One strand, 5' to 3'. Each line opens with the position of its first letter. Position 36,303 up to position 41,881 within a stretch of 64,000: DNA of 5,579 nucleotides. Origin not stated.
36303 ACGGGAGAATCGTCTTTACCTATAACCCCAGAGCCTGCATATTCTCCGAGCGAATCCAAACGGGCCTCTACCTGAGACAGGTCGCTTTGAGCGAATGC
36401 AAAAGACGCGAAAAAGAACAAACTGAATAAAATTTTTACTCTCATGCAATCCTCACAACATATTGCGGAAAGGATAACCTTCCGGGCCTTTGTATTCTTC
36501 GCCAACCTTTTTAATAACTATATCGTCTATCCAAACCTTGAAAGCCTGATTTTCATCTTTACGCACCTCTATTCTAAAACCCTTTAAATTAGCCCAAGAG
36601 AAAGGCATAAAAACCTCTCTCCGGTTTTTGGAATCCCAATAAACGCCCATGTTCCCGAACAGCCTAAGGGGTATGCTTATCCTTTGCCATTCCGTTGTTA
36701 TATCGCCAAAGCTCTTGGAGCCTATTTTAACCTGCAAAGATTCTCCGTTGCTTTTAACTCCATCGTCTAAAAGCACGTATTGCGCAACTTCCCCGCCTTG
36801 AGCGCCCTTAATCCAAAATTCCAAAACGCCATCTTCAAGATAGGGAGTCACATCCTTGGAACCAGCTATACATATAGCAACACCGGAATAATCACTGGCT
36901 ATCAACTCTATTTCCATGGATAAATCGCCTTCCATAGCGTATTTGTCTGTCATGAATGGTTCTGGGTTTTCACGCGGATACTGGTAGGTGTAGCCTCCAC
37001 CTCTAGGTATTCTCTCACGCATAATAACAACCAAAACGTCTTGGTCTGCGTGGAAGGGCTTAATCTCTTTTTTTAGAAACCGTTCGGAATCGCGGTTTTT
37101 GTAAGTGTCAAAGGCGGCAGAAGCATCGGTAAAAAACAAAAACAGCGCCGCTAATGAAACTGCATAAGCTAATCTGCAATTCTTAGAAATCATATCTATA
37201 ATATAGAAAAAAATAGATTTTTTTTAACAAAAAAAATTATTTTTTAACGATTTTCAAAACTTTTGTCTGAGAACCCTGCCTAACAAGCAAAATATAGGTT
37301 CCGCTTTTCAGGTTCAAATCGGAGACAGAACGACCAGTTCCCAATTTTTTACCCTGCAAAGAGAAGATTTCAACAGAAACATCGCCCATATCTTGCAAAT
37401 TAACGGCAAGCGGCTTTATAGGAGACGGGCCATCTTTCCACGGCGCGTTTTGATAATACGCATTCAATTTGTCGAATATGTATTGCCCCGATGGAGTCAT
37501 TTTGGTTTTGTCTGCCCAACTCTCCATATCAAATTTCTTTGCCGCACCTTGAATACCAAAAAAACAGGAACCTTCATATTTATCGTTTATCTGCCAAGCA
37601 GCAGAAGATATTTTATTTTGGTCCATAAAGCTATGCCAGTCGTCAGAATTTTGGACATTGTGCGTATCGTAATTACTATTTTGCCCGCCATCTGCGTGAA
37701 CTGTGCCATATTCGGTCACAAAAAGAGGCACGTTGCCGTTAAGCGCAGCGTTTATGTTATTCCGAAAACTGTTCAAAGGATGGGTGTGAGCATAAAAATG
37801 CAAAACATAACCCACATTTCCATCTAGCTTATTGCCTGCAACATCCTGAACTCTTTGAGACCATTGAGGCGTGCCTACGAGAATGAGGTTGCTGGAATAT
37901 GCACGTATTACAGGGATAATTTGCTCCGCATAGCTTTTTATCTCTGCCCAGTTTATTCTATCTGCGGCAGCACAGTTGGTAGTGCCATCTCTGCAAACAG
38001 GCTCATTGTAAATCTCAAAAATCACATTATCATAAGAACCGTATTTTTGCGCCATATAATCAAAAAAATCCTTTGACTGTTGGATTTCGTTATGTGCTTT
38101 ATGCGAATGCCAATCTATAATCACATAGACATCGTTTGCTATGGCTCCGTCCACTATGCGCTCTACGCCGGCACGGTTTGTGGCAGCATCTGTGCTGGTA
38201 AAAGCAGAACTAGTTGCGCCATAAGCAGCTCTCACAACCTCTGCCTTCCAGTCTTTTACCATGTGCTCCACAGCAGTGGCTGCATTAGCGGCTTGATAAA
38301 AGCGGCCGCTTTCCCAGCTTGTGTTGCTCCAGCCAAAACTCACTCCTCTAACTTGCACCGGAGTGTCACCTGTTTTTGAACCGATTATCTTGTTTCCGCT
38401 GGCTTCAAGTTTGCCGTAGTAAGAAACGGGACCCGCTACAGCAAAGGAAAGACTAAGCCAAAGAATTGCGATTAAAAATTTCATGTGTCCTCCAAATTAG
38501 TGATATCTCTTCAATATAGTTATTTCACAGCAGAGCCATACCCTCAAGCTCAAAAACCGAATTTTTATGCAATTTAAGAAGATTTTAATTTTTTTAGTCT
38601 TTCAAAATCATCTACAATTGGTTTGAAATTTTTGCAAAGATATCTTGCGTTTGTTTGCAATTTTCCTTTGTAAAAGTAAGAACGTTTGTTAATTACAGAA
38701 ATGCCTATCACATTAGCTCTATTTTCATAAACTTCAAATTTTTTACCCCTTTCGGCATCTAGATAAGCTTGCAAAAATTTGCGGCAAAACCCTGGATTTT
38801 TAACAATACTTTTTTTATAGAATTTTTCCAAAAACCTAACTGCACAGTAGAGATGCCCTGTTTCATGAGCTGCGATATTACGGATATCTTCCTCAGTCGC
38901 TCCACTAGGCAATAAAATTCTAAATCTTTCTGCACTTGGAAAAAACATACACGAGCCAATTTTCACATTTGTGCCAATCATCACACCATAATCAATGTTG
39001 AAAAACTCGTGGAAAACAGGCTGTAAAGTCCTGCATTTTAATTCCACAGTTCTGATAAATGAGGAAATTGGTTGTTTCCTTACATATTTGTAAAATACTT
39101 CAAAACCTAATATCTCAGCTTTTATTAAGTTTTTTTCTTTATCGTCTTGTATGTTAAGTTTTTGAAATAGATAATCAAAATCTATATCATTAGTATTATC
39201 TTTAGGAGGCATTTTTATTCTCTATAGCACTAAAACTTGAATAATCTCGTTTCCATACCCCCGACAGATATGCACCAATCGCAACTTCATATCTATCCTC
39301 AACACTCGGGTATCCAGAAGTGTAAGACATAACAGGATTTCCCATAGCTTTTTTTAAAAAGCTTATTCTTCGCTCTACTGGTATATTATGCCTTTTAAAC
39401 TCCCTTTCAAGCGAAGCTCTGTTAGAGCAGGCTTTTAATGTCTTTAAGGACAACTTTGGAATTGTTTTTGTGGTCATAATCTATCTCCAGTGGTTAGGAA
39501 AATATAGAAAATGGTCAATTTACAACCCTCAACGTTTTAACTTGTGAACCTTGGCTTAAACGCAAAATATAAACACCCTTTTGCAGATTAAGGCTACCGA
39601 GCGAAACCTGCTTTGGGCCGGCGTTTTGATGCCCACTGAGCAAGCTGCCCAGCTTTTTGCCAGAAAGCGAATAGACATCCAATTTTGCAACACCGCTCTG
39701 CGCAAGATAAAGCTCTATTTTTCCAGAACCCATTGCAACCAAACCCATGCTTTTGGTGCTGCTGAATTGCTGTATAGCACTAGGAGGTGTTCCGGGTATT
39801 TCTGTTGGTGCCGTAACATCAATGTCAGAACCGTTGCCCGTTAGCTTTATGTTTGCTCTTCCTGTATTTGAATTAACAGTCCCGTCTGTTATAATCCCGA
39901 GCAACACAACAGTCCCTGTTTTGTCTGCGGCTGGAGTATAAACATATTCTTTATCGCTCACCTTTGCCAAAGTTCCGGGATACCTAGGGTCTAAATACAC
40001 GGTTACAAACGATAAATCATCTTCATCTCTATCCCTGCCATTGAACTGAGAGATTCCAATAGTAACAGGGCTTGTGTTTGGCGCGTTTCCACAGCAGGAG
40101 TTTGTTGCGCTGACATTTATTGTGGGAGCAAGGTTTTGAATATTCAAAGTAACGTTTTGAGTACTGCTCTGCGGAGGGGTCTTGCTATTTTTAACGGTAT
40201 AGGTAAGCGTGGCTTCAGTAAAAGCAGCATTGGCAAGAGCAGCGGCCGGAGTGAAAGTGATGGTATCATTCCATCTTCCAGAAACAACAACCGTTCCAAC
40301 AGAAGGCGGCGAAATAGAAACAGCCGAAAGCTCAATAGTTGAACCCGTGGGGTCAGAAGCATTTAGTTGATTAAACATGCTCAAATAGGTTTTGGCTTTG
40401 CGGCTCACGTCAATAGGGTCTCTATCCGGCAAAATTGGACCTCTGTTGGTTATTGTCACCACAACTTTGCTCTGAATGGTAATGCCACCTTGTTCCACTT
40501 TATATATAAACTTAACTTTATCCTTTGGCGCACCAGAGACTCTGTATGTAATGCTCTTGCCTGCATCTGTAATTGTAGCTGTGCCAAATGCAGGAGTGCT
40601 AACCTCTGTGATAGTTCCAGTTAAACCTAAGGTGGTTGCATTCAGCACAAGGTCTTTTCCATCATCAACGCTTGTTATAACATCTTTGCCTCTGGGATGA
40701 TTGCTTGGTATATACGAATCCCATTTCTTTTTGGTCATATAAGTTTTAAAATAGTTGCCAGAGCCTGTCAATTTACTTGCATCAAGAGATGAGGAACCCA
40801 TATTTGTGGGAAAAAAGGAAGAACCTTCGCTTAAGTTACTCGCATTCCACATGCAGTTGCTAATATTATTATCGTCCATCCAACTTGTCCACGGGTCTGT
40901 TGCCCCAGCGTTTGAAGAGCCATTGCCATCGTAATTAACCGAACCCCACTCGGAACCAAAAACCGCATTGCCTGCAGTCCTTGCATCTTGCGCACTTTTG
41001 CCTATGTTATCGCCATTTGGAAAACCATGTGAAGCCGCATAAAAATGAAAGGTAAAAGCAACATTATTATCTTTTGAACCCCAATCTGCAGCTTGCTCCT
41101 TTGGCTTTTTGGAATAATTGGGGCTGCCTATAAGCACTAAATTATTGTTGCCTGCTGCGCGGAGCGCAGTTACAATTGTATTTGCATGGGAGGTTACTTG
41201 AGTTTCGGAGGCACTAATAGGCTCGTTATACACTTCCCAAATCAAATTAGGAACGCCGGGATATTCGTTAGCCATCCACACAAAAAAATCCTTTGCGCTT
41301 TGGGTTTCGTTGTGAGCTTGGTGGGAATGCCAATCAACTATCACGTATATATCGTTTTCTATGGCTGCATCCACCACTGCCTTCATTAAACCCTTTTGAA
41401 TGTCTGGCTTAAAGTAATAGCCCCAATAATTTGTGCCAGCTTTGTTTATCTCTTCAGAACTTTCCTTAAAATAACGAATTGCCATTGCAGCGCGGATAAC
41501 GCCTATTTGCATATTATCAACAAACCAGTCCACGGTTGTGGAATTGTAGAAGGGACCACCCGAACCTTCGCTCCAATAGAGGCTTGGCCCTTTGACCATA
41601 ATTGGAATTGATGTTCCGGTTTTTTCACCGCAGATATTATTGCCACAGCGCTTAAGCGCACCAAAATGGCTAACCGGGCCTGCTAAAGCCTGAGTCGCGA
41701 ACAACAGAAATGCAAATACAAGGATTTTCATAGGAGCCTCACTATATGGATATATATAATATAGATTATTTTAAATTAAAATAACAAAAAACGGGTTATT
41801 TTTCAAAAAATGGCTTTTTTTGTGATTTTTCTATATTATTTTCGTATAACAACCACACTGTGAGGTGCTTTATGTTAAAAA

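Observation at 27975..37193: Six-gene operon built around three paralogous giant OMP-like proteins of no family I can name, with CBM-like, Cys-rich lipoprotein and dead-GH18 partners, directly downstream of the cellulases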

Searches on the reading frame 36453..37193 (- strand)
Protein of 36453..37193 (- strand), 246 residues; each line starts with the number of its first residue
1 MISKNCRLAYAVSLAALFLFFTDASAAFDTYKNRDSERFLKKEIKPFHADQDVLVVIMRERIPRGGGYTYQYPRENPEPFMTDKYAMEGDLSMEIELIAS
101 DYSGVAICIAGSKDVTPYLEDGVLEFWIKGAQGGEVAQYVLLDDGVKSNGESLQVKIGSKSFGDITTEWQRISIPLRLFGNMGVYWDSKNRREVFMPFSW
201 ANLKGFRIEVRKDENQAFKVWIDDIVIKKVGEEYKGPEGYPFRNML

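Call 4: search_protein_families(library=pfam, proteins=[window:36453-37193:-], max_evalue=0.1)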
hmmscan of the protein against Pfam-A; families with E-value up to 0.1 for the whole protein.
window:36453-37193:- (246 aa): 2 families
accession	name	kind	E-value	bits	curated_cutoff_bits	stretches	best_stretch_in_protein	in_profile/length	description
PF21582.3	CBM30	-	7.5e-16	59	27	1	99-227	51-168/170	Carbohydrate binding domain 30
PF03425.19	CBM_11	-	0.0076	16.7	27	1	87-215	49-169/182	Carbohydrate binding domain (family 11)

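Call 5: search_protein_families(library=ncbifam, proteins=[window:36453-37193:-], max_evalue=0.1)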
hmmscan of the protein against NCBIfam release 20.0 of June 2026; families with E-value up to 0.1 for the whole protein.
window:36453-37193:- (246 aa): 0 families

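Call 57: search_solved_structures(query=window:36453-37193:-, max_evalue=1, show_alignments=2)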
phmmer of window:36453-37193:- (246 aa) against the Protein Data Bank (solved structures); distinct sequences matched with E-value up to 1: 2.
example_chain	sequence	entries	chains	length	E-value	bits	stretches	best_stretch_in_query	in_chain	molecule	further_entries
1wmx_A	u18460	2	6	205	3.2e-06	29.9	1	112-180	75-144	COG3291: FOG: PKD repeat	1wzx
2c24_A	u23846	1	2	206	3.2e-06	29.8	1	112-180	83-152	ENDOGLUCANASE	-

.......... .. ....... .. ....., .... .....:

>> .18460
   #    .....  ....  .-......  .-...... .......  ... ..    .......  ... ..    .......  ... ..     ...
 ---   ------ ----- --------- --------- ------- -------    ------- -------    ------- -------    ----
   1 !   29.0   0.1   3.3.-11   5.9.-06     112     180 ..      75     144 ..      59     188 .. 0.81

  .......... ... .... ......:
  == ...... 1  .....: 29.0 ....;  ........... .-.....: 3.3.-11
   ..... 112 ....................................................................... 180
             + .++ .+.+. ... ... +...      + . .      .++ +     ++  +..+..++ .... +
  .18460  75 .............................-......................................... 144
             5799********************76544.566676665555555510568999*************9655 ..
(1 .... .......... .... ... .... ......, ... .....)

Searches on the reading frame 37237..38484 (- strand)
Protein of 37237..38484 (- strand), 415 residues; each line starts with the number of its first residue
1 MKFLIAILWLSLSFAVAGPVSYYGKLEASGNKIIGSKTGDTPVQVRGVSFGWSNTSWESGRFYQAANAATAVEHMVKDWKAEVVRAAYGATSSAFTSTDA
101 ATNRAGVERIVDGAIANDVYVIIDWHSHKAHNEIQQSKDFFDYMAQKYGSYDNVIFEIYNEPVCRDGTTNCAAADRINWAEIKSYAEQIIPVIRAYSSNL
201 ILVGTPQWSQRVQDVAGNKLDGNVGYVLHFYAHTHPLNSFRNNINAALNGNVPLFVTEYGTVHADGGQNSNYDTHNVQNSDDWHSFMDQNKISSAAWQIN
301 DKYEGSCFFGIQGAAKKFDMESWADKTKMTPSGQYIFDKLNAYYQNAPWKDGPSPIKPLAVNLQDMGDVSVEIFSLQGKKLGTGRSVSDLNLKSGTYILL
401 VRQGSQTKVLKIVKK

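Call 4: search_protein_families(library=pfam, proteins=[window:37237-38484:-], max_evalue=0.1)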
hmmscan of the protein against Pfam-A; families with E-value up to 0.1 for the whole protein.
window:37237-38484:- (415 aa): 2 families
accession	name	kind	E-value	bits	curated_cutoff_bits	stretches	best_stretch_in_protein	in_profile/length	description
PF00150.24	Cellulase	-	1.4e-48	166.2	23.5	1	41-302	6-271/272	Cellulase (glycosyl hydrolase family 5)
PF18962.6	Por_Secre_tail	-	0.049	14.4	27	0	362-413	11-74/75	Secretion system C-terminal sorting domain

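Call 5: search_protein_families(library=ncbifam, proteins=[window:37237-38484:-], max_evalue=0.1)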
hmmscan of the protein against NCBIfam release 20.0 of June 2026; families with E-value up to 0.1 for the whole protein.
window:37237-38484:- (415 aa): 1 family
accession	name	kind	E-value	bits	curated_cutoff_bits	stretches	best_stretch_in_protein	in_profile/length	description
TIGR04183.1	Por_Secre_tail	domain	3.2e-07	30.2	23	1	362-415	14-72/72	T9SS type A sorting domain-containing protein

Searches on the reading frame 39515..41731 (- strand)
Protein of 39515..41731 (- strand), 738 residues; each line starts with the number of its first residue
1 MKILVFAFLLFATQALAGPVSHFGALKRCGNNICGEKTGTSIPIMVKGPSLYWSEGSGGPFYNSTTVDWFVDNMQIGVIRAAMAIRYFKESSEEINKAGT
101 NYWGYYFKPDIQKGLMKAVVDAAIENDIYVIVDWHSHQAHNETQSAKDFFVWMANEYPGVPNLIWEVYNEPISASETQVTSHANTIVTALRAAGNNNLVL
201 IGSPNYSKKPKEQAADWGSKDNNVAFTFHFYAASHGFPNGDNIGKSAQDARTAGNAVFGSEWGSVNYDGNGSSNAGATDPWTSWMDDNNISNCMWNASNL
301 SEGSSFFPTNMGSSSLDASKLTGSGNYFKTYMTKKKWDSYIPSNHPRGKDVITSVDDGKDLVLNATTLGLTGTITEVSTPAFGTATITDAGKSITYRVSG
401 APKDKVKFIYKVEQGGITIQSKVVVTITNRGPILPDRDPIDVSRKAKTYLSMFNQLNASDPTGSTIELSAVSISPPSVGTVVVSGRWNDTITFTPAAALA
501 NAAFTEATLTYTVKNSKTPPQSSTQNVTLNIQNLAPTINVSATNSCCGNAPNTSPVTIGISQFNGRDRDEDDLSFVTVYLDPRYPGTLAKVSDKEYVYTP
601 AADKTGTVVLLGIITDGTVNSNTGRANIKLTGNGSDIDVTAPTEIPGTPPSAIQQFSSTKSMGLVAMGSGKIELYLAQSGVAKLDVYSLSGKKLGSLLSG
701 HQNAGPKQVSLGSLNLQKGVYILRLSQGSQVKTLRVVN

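Call 4: search_protein_families(library=pfam, proteins=[window:39515-41731:-], max_evalue=0.1)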
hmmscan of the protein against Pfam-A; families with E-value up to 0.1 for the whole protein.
window:39515-41731:- (738 aa): 7 families
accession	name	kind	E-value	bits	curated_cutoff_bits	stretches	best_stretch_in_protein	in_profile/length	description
PF00150.24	Cellulase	-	4.1e-41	141.7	23.5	1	50-299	14-270/272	Cellulase (glycosyl hydrolase family 5)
PF17963.7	Big_9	-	1.4e-10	42.3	23.6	2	431-529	3-88/89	Bacterial Ig domain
PF17892.7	Cadherin_5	-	1.5e-09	38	26.5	2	555-630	21-97/98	Cadherin-like domain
PF03330.24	DPBB_1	-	0.00045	20.8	28.8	1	407-452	32-73/83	Lytic transglycolase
PF17803.7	Cadherin_4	-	0.0042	18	25.1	1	423-493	5-71/71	Bacterial cadherin-like domain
PF14464.11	Prok-JAB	-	0.006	16.9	25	1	111-149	49-87/114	Prokaryotic homologs of the JAB domain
PF18962.6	Por_Secre_tail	-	0.011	16.5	27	1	680-733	20-70/75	Secretion system C-terminal sorting domain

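Call 5: search_protein_families(library=ncbifam, proteins=[window:39515-41731:-], max_evalue=0.1)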
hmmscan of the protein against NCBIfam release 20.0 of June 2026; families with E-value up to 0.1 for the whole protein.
window:39515-41731:- (738 aa): 2 families
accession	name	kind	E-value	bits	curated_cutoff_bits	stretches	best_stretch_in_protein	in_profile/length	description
NF012211.1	tand_rpt_95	domain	2.7e-11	43.3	90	2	457-539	18-94/98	tandem-95 repeat protein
TIGR04183.1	Por_Secre_tail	domain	4.6e-07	29.7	23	1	672-737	11-70/72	T9SS type A sorting domain-containing protein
